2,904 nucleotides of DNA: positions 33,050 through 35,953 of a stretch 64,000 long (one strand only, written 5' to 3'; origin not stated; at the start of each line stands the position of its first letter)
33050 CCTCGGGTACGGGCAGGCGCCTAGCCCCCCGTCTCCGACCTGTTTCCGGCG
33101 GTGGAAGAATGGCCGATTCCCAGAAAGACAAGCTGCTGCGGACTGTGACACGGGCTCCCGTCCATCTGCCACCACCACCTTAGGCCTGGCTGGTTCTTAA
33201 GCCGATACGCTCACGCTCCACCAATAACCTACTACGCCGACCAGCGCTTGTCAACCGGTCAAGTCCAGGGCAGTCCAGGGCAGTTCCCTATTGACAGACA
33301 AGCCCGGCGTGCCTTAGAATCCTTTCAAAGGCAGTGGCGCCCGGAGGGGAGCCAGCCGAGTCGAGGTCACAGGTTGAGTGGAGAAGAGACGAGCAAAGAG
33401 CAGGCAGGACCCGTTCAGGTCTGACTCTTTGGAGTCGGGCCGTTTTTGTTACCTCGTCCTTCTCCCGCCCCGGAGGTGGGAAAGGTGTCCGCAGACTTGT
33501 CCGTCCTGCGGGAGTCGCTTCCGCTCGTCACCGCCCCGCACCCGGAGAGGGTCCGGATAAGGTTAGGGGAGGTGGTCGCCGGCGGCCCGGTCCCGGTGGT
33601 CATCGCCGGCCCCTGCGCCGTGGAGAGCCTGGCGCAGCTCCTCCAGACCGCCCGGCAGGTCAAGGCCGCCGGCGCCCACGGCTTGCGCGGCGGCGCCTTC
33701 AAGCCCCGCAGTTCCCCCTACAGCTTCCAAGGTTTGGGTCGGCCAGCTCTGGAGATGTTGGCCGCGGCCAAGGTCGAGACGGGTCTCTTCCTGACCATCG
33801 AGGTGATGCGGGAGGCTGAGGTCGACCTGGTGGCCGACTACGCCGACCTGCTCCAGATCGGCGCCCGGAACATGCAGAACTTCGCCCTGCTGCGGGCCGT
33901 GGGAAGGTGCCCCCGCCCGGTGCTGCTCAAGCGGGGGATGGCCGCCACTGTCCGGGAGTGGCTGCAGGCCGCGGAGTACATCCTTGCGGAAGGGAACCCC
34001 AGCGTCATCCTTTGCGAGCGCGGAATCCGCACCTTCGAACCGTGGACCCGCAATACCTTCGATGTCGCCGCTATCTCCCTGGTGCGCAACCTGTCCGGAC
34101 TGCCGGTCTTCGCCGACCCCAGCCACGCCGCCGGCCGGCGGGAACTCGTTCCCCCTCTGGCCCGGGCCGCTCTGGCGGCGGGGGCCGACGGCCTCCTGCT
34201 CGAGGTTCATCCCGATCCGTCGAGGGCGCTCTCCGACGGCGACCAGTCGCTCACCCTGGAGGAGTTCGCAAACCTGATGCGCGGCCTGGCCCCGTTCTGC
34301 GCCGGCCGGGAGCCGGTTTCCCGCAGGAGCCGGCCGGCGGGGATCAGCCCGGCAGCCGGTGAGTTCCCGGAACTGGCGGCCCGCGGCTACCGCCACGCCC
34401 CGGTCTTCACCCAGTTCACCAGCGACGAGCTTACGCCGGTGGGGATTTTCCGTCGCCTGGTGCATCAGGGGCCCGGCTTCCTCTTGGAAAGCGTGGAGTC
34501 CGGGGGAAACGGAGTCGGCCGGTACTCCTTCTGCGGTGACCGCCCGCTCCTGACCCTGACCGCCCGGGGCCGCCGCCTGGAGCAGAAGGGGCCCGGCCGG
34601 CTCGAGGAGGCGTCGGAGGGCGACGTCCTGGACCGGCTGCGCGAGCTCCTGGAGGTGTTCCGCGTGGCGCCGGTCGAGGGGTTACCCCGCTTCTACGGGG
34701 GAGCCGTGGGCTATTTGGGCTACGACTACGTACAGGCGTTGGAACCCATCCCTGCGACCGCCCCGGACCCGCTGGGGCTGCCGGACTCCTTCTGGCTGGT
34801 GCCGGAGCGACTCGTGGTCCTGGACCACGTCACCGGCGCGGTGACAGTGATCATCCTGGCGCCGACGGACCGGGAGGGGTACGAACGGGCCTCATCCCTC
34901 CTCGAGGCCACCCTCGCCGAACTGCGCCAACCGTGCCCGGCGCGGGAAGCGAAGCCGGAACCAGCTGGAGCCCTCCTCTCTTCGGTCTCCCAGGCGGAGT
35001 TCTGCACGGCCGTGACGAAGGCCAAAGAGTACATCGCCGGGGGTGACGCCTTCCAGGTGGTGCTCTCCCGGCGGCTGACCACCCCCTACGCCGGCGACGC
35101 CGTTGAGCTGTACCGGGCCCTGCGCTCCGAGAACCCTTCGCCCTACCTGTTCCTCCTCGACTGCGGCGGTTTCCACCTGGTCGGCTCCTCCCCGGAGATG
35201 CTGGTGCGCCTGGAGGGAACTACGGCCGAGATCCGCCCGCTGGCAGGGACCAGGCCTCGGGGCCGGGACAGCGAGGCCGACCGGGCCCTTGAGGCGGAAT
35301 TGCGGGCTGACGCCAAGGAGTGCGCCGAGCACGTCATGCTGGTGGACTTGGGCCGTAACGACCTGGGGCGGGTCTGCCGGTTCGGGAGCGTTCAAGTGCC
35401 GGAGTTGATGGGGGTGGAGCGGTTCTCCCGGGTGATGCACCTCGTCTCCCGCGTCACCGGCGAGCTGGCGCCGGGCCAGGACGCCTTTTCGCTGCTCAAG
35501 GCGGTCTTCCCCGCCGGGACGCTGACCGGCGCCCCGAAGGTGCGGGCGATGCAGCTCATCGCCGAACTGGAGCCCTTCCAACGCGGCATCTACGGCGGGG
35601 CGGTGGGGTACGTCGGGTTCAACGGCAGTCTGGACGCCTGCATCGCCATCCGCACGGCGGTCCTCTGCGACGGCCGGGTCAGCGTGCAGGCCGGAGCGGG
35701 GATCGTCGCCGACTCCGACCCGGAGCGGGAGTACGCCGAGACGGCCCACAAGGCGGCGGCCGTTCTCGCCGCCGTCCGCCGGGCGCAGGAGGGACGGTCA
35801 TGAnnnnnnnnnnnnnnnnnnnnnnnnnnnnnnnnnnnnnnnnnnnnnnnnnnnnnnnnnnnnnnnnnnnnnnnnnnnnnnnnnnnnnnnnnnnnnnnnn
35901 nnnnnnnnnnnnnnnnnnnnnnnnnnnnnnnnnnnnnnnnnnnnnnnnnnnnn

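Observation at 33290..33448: trp leader looks like a TRAP-type attenuator: nine GAG triplets upstream of an intrinsic terminator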

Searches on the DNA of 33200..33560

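Call 47: search_rna_families(source=window, start=33200, end=33560, threshold=evalue, max_evalue=10)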
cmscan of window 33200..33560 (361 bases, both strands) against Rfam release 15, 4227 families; matches with E-value up to 10: 1.
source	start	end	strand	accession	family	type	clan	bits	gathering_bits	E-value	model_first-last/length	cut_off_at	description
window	33417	33486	+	RF02186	ST7-OT3_4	Gene; lncRNA;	-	10.4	80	4.3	1-73/73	no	ST7 overlapping transcript 3 conserved region 4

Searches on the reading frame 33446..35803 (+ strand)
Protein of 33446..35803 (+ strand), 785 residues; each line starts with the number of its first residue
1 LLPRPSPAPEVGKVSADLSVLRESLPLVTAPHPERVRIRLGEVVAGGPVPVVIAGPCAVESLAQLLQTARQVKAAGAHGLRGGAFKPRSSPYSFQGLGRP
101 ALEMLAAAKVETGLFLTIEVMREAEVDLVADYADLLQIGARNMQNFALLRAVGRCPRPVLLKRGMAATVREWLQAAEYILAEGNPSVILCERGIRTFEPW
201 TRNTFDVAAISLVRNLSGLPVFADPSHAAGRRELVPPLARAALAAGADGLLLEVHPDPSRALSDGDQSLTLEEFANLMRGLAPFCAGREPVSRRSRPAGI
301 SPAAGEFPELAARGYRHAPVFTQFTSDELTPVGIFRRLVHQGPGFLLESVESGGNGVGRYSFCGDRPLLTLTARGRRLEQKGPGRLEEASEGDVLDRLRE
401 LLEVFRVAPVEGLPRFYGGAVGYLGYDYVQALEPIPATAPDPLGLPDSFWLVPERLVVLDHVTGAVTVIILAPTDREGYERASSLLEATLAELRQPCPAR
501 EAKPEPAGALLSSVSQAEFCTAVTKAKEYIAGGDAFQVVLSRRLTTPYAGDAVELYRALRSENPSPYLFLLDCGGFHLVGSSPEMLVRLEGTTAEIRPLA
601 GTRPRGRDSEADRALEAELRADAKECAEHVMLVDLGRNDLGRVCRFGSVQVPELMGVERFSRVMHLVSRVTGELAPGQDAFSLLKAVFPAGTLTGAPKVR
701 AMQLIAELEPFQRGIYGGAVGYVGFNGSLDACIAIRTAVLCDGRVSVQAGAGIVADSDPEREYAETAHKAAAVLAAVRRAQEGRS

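Call 6: search_protein_families(library=pfam, proteins=[window:33446-35803:+])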
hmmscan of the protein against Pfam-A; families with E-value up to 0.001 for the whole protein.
window:33446-35803:+ (785 aa): 4 families
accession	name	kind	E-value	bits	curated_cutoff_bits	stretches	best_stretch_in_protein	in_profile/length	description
PF00425.24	Chorismate_bind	-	2.1e-96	322.8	27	1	516-769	2-257/257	chorismate binding enzyme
PF00793.26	DAHP_synth_1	-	4.8e-74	249.1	25.5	1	42-277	9-260/270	DAHP synthetase I family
PF04715.19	Anth_synt_I_N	-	2.1e-32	112.8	23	1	327-467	1-139/140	Anthranilate synthase component I, N terminal region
PF03102.20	NeuB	-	0.00048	20.1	22.1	0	110-278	66-226/241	NeuB family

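Call 26: find_related_loci(query=window:33485-35800:+, collection=genome_contigs, flank=6000)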
Query window:33485-35800:+ (772 aa) in genome_contigs; peptide patterns used: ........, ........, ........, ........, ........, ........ (x = any residue, [..] = any of these).
600 stretches matched a pattern (row limit reached: there are more); 559 encode a relative of the query (tblastn E <= 1e-3); the best 80 are kept; 80 distinct loci.
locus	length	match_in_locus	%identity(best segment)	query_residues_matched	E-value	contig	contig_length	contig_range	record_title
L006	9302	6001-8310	69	1-771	0e+0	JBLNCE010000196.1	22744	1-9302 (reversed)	MAG: Bacteroidota bacterium isolate MAG133 PRJNA950955_bin4_renamed_195, whole genome shotgun sequence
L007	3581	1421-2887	52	289-769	3e-145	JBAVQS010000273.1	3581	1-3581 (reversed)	MAG: Anaerolineae bacterium isolate MFD03971_ilm_asm_bin21 k127_191118, whole genome shotgun sequence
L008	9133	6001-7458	48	289-770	1e-136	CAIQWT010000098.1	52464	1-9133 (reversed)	MAG: uncultured Geobacteraceae bacterium isolate Ja1-D5_bin-289 genome assembly, contig: bin-289:098/109, whole genome s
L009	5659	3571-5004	49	287-764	3e-137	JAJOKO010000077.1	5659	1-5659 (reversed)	MAG: Desulfotomaculum sp. isolate MAG-1580 c_000000000186, whole genome shotgun sequence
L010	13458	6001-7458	48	289-770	2e-136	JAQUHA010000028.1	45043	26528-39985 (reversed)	MAG: Desulfuromonadaceae bacterium isolate STCSWMC_26 NODE_1581_length_45043_cov_25.045307_ST_CSWMC, whole genome shotgu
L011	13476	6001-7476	47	283-770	4e-136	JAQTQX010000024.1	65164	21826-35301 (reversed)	MAG: Desulfuromonadaceae bacterium isolate STB_15 NODE_886_length_65164_cov_5.500638_Sandtown_B, whole genome shotgun se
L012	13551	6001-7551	47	271-770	3e-136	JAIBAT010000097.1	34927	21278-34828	MAG: Candidatus Sumerlaeaceae bacterium isolate SSF23 NODE_22585_length_34927_cov_5.566264, whole genome shotgun sequenc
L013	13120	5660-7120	49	289-769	3e-135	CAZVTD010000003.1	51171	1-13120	MAG TPA_asm: uncultured Planctomycetota bacterium isolate SRP167436_co1_127 genome assembly, contig: NODE_801_length_511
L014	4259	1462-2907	50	293-770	7e-138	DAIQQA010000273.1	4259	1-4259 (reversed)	MAG TPA_asm: Burkholderiales bacterium isolate CTOTU25577 NODE_15685_length_4259_cov_6.948620, whole genome shotgun sequ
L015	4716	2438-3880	47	294-770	9e-136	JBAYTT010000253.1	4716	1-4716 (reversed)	MAG: Pelobacteraceae bacterium isolate SO_2016_LW3_15 scaffold31529_LW162_2016, whole genome shotgun sequence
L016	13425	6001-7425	47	289-759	2e-133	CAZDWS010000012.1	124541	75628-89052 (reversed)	MAG TPA_asm: uncultured Geobacteraceae bacterium isolate SRP302447_co3_257 genome assembly, contig: NODE_394_length_1245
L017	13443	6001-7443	50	293-770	2e-133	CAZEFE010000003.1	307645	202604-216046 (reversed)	MAG TPA_asm: uncultured Methylophilaceae bacterium isolate binchicken_co284_174 genome assembly, contig: NODE_52_length_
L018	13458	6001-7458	47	289-770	3e-133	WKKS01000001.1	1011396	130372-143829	MAG: Geobacter sp. isolate H7geo H7geo_contig_1, whole genome shotgun sequence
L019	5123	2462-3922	49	289-770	2e-134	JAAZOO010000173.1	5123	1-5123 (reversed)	MAG: Geobacteraceae bacterium isolate AS27yjCOA_7 67827_AS27, whole genome shotgun sequence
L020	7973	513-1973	48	289-770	9e-133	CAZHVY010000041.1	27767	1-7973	MAG TPA_asm: uncultured Geobacter sp. isolate binchicken_co20_405 genome assembly, contig: NODE_3588_length_27767_cov_45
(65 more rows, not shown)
